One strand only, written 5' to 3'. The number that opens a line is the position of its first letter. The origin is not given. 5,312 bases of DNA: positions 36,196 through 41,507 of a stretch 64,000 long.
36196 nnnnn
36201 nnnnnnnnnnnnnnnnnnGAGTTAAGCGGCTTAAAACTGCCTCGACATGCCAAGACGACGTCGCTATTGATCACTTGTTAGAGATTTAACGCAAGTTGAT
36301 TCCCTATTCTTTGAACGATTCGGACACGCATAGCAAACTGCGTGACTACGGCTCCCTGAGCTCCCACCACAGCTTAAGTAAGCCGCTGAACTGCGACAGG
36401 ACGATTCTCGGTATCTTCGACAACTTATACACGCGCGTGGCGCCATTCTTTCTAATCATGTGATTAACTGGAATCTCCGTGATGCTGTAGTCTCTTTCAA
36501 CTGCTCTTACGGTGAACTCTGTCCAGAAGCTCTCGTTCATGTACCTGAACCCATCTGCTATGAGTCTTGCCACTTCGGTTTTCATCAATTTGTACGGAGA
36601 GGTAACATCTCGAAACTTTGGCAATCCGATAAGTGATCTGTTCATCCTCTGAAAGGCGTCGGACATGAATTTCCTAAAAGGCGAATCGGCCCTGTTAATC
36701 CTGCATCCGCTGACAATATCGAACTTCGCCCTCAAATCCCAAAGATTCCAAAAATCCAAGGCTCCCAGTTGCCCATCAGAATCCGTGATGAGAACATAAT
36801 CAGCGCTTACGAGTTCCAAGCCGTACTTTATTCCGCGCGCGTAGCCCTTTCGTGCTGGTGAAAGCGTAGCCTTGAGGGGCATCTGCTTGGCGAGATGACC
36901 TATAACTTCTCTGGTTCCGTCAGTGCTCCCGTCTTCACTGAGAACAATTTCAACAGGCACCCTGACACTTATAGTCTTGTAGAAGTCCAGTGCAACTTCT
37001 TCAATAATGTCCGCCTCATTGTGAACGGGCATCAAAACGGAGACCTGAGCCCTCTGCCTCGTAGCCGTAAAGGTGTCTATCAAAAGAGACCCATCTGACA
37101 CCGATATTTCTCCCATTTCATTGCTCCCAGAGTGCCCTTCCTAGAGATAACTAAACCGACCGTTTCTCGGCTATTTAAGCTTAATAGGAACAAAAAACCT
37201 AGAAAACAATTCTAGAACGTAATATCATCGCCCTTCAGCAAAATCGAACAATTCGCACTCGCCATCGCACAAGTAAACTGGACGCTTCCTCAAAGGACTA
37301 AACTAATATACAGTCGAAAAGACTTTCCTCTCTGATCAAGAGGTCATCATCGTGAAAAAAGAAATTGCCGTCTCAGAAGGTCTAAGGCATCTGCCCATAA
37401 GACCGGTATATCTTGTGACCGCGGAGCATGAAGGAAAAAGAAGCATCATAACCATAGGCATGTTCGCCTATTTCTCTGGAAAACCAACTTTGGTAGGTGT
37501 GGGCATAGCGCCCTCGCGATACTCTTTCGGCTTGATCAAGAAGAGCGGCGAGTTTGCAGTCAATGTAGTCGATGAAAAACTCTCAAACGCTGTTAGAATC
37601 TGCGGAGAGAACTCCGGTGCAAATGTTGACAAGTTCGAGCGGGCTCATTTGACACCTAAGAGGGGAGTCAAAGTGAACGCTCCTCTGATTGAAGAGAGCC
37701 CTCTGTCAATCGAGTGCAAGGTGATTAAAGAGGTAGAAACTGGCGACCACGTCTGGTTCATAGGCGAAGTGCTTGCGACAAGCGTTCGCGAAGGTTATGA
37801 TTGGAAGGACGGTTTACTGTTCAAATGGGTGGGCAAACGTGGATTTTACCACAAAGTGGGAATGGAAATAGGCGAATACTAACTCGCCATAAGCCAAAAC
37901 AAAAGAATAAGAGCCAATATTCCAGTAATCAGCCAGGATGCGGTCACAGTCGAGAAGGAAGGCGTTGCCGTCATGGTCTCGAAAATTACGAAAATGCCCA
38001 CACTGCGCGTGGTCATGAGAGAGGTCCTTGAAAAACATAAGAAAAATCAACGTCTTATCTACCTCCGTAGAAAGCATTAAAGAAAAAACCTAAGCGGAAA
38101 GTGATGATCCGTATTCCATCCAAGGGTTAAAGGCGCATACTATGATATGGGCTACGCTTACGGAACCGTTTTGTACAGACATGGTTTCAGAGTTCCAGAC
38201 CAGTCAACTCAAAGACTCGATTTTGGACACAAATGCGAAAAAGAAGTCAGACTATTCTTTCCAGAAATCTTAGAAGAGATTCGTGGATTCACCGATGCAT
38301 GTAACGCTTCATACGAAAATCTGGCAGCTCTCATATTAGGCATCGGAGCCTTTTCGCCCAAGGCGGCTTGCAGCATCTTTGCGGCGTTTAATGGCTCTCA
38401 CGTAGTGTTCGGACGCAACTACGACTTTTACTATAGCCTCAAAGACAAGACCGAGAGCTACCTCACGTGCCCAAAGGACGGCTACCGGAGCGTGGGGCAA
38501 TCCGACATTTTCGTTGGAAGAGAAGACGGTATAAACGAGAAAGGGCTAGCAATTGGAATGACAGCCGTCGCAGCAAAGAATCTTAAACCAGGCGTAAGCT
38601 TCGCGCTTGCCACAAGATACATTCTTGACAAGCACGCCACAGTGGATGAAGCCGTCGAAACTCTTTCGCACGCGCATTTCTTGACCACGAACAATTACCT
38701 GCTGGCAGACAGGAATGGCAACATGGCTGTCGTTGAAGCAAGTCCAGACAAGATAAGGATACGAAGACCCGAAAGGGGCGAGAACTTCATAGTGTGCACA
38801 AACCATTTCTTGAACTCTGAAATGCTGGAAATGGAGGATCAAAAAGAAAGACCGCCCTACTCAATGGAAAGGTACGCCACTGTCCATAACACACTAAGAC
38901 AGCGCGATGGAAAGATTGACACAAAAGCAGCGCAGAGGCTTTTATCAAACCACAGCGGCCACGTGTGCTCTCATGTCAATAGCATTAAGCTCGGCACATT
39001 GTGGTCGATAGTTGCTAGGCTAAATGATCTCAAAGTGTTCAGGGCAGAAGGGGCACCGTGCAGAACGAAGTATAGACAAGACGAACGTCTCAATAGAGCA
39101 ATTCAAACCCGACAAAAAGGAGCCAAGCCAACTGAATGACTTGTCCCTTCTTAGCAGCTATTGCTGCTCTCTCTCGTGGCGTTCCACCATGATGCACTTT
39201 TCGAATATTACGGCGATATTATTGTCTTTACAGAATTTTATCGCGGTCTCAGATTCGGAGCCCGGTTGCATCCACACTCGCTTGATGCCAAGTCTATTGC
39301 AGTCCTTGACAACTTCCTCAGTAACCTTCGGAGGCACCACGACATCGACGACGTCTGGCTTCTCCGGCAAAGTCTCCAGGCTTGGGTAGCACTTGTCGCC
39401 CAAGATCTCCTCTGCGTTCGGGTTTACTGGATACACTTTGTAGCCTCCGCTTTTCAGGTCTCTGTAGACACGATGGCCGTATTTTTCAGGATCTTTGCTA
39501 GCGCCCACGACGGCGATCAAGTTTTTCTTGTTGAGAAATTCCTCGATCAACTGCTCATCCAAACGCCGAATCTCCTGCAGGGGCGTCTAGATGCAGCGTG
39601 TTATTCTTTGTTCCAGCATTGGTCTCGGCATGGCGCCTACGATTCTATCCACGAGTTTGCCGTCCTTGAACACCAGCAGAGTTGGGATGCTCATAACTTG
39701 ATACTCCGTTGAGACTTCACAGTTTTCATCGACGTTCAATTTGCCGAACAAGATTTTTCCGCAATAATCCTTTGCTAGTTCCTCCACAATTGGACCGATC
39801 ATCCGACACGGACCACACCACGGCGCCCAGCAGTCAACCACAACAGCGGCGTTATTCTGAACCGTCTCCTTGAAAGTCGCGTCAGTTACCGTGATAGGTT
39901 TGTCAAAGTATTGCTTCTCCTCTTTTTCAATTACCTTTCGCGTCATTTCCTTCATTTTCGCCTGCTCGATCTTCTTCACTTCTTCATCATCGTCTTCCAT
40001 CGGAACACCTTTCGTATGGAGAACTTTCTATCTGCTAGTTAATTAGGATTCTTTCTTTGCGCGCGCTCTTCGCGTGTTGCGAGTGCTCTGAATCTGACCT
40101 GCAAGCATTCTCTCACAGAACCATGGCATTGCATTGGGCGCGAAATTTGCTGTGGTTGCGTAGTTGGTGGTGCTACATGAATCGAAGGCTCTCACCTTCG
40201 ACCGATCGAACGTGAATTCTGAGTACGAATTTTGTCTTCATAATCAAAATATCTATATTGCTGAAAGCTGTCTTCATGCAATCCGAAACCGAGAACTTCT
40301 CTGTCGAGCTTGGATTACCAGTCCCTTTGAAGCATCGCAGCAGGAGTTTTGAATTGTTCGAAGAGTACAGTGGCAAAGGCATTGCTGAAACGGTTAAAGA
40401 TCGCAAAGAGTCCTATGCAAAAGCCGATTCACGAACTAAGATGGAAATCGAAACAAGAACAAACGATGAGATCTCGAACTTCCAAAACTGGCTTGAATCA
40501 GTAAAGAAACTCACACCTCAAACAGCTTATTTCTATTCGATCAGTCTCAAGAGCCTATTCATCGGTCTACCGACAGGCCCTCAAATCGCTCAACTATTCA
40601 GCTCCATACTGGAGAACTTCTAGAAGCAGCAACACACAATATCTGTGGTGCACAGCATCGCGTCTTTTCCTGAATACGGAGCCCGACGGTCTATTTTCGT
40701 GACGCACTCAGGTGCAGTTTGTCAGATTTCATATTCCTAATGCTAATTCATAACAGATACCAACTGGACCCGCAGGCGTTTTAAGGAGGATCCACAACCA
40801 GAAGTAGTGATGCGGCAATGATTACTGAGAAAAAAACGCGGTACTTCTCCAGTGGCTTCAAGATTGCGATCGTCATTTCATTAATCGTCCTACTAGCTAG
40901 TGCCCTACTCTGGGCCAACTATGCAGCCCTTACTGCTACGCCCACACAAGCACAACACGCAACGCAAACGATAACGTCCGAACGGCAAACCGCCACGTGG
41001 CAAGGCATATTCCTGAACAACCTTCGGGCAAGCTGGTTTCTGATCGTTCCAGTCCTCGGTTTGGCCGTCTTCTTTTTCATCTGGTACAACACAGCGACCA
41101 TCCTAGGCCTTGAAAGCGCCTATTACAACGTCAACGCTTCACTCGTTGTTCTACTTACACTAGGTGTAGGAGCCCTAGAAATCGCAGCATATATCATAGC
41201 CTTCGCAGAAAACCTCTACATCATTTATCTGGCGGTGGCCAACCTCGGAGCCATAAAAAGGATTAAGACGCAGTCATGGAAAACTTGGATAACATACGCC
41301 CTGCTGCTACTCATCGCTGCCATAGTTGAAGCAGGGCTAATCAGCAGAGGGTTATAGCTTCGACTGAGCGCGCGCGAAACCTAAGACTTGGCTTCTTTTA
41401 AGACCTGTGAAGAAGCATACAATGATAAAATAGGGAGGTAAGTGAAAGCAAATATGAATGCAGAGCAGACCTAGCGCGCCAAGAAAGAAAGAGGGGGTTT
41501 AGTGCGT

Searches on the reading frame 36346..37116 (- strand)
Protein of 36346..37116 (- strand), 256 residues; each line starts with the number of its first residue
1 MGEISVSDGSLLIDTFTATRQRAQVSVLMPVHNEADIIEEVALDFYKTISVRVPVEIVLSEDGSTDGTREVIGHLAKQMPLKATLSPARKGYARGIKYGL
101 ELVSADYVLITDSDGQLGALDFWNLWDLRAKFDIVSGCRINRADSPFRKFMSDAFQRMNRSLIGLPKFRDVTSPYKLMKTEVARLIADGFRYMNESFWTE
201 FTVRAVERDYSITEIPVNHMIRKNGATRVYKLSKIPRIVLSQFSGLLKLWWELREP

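Call 81: search_protein_families(library=pfam, proteins=[window:36346-37116:-], max_evalue=0.00001)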
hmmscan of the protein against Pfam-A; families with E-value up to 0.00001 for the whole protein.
window:36346-37116:- (256 aa): 1 family
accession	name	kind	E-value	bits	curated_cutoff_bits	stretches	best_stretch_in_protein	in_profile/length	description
PF00535.33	Glycos_transf_2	-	4.6e-14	53.1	23.3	1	26-175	1-156/168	Glycosyl transferase family 2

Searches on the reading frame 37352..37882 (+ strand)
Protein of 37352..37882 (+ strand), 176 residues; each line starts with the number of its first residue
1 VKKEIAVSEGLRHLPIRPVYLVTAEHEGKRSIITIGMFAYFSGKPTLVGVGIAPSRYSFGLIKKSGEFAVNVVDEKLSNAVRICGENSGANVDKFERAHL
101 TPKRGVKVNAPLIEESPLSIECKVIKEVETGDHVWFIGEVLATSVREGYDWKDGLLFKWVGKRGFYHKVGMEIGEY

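Call 81: search_protein_families(library=pfam, proteins=[window:37352-37882:+], max_evalue=0.00001)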
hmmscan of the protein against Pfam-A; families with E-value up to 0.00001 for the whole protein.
window:37352-37882:+ (176 aa): 1 family
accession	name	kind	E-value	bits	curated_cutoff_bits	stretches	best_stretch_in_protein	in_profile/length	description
PF01613.24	Flavin_Reduct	-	1e-35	123.6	27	1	17-148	6-136/153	Flavin reductase like domain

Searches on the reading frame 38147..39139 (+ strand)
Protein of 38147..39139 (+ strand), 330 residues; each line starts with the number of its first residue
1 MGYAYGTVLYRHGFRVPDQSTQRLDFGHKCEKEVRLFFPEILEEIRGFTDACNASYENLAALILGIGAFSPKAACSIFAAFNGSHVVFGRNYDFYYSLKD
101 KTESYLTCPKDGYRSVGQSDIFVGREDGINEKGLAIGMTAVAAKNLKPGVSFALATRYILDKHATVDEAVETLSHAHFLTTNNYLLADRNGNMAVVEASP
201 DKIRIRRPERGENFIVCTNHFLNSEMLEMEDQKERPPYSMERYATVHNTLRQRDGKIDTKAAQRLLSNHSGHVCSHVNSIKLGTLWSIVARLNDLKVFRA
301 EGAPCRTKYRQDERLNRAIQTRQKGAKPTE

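Call 81: search_protein_families(library=pfam, proteins=[window:38147-39139:+], max_evalue=0.00001)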
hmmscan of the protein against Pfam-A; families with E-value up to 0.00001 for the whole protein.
window:38147-39139:+ (330 aa): 1 family
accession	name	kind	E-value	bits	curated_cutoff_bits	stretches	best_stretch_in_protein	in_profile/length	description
PF03417.21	AAT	-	3.2e-39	135.4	23.2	1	83-303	4-222/225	Acyl-coenzyme A:6-aminopenicillanic acid acyl-transferase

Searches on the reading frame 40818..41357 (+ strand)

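Call 81: search_protein_families(library=pfam, proteins=[window:40818-41357:+], max_evalue=0.00001)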
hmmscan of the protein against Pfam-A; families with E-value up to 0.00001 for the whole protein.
window:40818-41357:+ (179 aa): 1 family
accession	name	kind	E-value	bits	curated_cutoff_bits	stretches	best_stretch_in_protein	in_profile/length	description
PF01944.22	SpoIIM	-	4.9e-09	36.8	26.9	1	22-172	2-159/163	Stage II sporulation protein M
